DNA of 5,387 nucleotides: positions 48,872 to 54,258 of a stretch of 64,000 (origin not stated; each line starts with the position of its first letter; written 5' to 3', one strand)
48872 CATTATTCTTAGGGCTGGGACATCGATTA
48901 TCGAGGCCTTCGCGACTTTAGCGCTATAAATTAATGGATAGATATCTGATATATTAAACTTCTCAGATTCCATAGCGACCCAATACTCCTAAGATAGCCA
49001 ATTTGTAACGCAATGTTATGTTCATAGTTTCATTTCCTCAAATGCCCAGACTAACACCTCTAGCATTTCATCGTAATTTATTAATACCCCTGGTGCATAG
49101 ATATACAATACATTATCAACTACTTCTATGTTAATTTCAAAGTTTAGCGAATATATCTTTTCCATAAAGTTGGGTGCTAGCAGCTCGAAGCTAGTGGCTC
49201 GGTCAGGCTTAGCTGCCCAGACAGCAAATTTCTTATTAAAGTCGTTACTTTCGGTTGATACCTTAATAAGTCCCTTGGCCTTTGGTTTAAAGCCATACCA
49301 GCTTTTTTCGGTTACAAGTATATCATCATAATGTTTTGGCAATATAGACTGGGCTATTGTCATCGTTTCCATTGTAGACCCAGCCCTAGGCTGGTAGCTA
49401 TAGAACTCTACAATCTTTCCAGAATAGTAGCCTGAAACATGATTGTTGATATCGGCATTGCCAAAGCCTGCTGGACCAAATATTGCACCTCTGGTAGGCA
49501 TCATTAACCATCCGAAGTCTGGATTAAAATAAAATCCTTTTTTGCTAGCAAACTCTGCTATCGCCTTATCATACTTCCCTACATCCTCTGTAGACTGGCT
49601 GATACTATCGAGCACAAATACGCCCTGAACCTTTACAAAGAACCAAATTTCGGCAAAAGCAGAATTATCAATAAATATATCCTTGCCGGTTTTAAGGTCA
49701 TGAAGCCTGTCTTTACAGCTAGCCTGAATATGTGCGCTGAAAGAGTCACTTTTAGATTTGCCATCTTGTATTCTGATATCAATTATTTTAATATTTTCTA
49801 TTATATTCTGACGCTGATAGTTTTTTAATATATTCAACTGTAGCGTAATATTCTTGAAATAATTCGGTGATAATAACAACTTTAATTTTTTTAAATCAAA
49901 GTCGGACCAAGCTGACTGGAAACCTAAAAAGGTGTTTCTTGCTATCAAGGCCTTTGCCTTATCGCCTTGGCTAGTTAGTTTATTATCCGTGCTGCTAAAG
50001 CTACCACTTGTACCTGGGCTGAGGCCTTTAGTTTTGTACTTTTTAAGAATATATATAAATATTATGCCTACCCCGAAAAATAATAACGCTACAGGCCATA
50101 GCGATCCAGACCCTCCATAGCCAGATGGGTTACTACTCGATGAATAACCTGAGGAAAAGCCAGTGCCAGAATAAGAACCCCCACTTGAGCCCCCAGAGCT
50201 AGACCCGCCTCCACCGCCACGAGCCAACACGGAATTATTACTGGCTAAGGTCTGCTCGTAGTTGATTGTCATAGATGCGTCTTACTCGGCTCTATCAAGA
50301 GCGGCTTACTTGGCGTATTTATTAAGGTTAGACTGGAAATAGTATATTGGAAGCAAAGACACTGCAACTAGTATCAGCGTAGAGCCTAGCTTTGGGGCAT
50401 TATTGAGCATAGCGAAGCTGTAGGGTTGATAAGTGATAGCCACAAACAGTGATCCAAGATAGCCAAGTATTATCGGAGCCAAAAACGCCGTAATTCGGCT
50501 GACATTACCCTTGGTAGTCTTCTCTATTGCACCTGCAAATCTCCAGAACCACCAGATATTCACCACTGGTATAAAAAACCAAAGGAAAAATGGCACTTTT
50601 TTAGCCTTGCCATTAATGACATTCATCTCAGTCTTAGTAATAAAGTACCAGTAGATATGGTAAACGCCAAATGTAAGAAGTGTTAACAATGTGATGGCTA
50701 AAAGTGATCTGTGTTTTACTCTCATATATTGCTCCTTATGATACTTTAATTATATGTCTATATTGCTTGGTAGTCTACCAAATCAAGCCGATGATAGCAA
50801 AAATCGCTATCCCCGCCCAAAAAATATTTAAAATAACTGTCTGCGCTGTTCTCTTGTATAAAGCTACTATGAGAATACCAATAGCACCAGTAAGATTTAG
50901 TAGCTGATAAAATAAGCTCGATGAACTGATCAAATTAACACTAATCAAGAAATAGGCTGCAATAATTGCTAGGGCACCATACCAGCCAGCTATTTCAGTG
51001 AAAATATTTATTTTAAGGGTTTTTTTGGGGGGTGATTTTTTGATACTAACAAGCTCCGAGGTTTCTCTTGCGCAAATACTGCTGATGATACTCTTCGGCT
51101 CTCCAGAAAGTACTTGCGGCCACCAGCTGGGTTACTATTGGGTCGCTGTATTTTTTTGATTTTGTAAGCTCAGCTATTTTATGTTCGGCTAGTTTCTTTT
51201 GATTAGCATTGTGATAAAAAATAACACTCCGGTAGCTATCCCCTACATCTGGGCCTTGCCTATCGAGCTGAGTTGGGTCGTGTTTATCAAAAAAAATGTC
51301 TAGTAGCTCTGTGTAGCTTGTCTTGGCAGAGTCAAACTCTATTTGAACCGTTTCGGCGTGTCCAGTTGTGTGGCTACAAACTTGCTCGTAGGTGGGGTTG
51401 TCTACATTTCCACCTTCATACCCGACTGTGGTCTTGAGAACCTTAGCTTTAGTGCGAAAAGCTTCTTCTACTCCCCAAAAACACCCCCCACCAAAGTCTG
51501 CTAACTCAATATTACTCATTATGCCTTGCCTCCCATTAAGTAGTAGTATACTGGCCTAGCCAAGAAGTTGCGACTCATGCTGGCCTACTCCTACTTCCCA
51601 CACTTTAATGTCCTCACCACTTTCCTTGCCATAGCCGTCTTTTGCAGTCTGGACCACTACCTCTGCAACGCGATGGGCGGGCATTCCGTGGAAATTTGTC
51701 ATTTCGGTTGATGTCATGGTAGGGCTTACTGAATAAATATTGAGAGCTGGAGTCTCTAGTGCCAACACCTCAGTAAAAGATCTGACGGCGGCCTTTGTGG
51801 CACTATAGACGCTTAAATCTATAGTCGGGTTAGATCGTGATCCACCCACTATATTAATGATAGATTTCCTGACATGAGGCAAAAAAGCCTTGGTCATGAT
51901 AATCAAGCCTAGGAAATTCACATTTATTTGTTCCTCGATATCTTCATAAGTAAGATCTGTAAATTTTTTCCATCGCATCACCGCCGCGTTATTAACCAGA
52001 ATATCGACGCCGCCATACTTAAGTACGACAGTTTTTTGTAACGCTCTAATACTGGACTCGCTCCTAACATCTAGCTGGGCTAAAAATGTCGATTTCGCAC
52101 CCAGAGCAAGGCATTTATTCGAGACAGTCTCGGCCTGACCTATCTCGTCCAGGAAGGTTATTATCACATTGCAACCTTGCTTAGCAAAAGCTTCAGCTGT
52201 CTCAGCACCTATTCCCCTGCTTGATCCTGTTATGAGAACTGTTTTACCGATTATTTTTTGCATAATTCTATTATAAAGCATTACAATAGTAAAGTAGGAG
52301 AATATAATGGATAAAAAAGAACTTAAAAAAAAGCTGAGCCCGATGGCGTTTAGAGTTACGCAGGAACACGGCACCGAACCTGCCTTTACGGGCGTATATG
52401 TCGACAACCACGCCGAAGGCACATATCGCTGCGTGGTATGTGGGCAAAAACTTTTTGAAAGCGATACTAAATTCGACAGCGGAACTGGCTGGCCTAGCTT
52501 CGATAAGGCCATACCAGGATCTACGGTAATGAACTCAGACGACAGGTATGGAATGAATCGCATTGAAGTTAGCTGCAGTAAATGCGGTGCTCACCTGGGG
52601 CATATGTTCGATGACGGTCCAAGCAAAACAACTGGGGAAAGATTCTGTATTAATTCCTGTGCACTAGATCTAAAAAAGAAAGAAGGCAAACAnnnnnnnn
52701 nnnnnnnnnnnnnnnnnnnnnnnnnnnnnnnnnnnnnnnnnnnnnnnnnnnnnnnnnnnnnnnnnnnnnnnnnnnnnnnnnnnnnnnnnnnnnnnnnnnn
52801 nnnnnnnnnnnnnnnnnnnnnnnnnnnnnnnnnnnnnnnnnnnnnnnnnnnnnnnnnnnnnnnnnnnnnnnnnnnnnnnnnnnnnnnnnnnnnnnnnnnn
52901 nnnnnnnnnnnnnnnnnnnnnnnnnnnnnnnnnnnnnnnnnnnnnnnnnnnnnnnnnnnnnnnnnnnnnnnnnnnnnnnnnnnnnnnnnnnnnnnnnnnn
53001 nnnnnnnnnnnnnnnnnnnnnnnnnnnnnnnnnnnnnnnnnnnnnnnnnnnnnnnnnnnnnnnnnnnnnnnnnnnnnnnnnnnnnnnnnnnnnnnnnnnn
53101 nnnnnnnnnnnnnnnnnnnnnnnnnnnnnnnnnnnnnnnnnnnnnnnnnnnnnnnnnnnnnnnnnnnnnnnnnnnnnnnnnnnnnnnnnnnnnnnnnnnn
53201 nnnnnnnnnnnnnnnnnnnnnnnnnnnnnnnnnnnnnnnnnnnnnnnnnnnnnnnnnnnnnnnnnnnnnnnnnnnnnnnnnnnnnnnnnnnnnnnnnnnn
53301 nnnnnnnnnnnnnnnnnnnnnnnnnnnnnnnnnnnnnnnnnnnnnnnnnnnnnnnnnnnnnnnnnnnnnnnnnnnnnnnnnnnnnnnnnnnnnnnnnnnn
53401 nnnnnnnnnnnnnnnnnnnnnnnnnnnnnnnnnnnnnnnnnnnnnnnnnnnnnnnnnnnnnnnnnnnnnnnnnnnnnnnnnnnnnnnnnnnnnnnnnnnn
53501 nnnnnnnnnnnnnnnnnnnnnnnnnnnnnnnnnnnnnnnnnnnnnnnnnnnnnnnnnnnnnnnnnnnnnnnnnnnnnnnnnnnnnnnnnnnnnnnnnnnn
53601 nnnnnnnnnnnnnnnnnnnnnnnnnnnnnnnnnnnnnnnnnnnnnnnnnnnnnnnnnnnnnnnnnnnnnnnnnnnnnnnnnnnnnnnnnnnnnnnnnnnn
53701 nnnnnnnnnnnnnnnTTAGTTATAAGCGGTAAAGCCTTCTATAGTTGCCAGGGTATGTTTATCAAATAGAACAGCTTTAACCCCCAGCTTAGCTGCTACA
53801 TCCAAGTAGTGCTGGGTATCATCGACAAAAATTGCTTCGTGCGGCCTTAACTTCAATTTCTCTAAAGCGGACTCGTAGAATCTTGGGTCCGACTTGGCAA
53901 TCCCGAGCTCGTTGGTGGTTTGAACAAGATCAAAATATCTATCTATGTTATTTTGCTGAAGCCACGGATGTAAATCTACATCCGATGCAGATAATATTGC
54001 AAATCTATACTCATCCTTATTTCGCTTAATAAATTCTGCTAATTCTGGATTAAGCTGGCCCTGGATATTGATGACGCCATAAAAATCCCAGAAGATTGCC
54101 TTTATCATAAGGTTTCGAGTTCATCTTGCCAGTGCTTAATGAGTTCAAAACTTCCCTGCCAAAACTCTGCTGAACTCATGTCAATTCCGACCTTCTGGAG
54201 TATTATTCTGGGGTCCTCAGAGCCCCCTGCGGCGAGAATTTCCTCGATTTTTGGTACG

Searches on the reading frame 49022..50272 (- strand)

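Call 54: search_protein_families(library=pfam, proteins=[window:49022-50272:-], max_evalue=0.0001)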
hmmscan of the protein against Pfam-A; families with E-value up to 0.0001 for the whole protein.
window:49022-50272:- (416 aa): 2 families
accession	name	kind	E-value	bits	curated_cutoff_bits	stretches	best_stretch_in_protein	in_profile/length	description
PF11335.13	DUF3137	-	4e-07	30.4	26.1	1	328-392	32-98/139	Protein of unknown function (DUF3137)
PF04280.21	Tim44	-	4.7e-05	24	29.6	1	111-177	24-90/147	Tim44-like domain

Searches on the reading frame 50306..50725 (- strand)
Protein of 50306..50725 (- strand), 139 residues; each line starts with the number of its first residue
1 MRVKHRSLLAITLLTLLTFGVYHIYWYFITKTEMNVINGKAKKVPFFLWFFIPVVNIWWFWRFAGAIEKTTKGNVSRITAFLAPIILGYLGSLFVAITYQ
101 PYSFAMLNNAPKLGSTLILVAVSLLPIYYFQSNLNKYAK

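Call 54: search_protein_families(library=pfam, proteins=[window:50306-50725:-], max_evalue=0.0001)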
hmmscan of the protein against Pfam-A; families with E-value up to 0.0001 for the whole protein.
window:50306-50725:- (139 aa): 1 family
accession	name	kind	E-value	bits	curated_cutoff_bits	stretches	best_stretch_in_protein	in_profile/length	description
PF14018.11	DUF4234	-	7.2e-10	39.3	25.3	1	6-68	1-69/70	Domain of unknown function (DUF4234)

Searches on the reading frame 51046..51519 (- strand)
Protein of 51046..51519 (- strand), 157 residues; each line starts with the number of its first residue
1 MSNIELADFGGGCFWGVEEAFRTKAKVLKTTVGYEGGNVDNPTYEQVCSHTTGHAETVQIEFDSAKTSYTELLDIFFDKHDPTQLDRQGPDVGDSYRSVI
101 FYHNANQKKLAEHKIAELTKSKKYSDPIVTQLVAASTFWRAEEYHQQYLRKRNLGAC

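Call 54: search_protein_families(library=pfam, proteins=[window:51046-51519:-], max_evalue=0.0001)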
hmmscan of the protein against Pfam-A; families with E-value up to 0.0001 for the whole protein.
window:51046-51519:- (157 aa): 1 family
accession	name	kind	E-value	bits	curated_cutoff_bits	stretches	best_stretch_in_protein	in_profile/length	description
PF01625.27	PMSR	-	2e-62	210.4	23.7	1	8-155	3-150/153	Peptide methionine sulfoxide reductase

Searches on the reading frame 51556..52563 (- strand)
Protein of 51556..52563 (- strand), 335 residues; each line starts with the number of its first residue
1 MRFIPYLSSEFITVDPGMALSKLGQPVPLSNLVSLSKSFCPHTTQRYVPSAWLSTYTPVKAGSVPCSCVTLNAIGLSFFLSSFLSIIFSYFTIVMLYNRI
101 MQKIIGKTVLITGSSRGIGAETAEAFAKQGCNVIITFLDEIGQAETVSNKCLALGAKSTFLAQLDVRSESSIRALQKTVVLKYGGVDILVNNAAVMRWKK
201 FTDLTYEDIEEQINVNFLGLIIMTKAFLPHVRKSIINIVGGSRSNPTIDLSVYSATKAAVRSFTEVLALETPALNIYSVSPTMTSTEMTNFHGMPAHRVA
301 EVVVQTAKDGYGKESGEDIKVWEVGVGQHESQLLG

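Call 11: search_protein_families(library=ncbifam, proteins=[window:51556-52563:-], max_evalue=0.00001)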
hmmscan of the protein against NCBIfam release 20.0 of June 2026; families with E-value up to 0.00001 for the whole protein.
window:51556-52563:- (335 aa): 218 families (the best 25 are shown)
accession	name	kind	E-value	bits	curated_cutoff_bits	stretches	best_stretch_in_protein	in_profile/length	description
NF005878.0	PRK07825.1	subfamily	5.7e-33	114.4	287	1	100-290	3-193/278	short chain dehydrogenase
NF006123.0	PRK08267.1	equivalog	1.2e-32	113.2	261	1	107-292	3-191/261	SDR family oxidoreductase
NF005559.1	PRK07231.1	subfamily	1.7e-32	112.9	215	1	105-290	3-192/249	glucose 1-dehydrogenase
NF005806.0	PRK07666.1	equivalog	1.2e-31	109.8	286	1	101-290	2-195/239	3-ketoacyl-ACP reductase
NF004825.0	PRK06181.1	equivalog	2.6e-31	108.9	215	1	101-289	1-193/268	SDR family oxidoreductase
NF004196.0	PRK05650.1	equivalog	4.5e-31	107.9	297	1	107-290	3-190/272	SDR family oxidoreductase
NF004514.1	PRK05855.1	equivalog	5.3e-31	107.8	455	1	102-301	309-516/578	SDR family oxidoreductase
NF052558.1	MBtsdlDhBudC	equivalog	1.5e-29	103.3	270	1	106-291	3-189/250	meso-2,3-butanediol dehydrogenase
NF009384.0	PRK12743.1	equivalog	5e-28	98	264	1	106-313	6-219/258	SDR family oxidoreductase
NF006074.0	PRK08220.1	equivalog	9.8e-28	97.4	312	1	103-290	5-186/251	2,3-dihydro-2,3-dihydroxybenzoate dehydrogenase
NF004198.0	PRK05653.1-3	equivalog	9.9e-28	97.2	296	1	102-305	3-208/248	3-oxoacyl-ACP reductase FabG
NF005853.0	PRK07774.1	equivalog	1.2e-27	97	303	1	103-312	3-215/250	SDR family oxidoreductase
NF005214.0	PRK06701.1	subfamily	1.8e-27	96.4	413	1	102-270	44-214/293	SDR family oxidoreductase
NF005672.0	PRK07454.1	equivalog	7.6e-27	94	234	1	107-277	7-179/241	SDR family oxidoreductase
NF004818.0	PRK06172.1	equivalog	9.1e-27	94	336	1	101-303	2-209/253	SDR family oxidoreductase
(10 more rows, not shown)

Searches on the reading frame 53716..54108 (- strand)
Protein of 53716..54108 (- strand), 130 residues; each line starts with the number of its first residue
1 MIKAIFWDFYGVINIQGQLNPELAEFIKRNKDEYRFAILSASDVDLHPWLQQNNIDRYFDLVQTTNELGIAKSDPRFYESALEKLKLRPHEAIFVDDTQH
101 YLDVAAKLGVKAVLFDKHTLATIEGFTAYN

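Call 11: search_protein_families(library=ncbifam, proteins=[window:53716-54108:-], max_evalue=0.00001)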
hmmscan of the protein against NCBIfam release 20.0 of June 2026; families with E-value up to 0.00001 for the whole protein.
window:53716-54108:- (130 aa): 13 families
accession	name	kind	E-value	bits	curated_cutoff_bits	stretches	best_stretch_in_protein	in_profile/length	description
TIGR02247.1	HAD-1A3-hyp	subfamily_domain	1.1e-14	54.7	125.4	1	19-119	95-199/211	epoxide hydrolase N-terminal domain-like phosphatase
TIGR02253.1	CTE7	subfamily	3.9e-12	46.4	169.75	1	18-118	94-197/221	TIGR02253 family HAD-type hydrolase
TIGR02252.1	DREG-2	subfamily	3.3e-11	43.3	155.2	1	19-114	106-203/203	HAD hydrolase, REG-2-like, family IA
TIGR02254.1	YjjG_YfnB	equivalog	4.2e-11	42.7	159.9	1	8-125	87-206/223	YjjG family noncanonical pyrimidine nucleotidase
TIGR01509.1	HAD-SF-IA-v3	subfamily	2.1e-09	37.8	29.4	1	52-114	93-153/154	HAD-IA family hydrolase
NF011564.0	PRK14988.1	equivalog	8.2e-09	35.5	189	1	38-114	115-191/225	GMP/IMP nucleotidase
NF006991.0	PRK09456.1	equivalog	1.1e-08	35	295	1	18-119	84-189/199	glucose-1-phosphatase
TIGR01428.1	HAD_type_II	equivalog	5.5e-08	33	125.4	1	23-114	96-189/197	haloacid dehalogenase type II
TIGR01993.1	Pyr-5-nucltdase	equivalog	6.4e-08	32.6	142.9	1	20-114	86-182/183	pyrimidine 5'-nucleotidase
NF009804.0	PRK13288.1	equivalog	1.7e-07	31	218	1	30-112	95-178/215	pyrophosphatase PpaX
TIGR01990.1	bPGM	equivalog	2.9e-07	30.7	189.4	1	20-113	91-184/187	beta-phosphoglucomutase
NF053830.1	RUBPPhHalo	equivalog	3.5e-06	26.8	330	1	50-119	137-207/234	ribulose-1,5-bisphosphate 5-phosphatase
TIGR02009.1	PGMB-YQAB-SF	subfamily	6.7e-06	26.4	153.35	1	21-113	92-184/186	beta-phosphoglucomutase family hydrolase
